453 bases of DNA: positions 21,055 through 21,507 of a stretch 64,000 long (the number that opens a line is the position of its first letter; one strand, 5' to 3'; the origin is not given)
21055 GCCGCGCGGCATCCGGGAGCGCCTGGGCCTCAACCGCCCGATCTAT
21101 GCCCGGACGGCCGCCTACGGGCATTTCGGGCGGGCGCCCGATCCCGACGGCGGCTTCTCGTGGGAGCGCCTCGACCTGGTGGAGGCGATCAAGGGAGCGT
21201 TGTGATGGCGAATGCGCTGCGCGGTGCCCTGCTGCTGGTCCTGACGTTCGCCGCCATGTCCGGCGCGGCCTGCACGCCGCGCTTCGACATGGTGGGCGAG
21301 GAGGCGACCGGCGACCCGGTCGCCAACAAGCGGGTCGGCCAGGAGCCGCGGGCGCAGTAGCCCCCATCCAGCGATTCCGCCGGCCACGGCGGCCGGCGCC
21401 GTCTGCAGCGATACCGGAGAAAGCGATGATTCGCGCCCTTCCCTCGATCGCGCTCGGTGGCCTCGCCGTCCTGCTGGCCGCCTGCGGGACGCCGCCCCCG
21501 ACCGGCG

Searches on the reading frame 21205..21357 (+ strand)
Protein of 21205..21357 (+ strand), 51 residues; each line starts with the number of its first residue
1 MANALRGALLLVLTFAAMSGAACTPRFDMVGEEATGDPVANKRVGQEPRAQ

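Call 51: search_protein_families(library=pfam, proteins=[window:21205-21357:+], max_evalue=0.001)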
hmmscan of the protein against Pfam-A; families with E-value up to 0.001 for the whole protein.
window:21205-21357:+ (51 aa): 0 families

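Call 64: find_homologous_proteins(query=window:21205-21357:+, max_evalue=0.001)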
Query seq(51 aa) (51 aa): 11 proteins with E <= 0.001 among 11 candidates.
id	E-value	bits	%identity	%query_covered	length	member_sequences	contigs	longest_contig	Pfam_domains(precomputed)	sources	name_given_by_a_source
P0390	1.6e-24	101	98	100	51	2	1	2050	-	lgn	-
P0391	9.9e-22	92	86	100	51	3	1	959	-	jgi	-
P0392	3.9e-21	90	86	100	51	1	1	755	-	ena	-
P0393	4.9e-19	84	82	100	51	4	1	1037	-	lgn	-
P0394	5.3e-17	78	81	100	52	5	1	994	-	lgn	-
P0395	3.6e-16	75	76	100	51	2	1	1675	-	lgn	-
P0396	8.7e-14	68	69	100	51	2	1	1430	-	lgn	-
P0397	3.8e-13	66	63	100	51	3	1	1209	-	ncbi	-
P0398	5.1e-13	65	69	100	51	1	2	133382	-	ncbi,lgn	-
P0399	1.5e-12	64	67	100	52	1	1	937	-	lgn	-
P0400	3.0e-7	47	80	49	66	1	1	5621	-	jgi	-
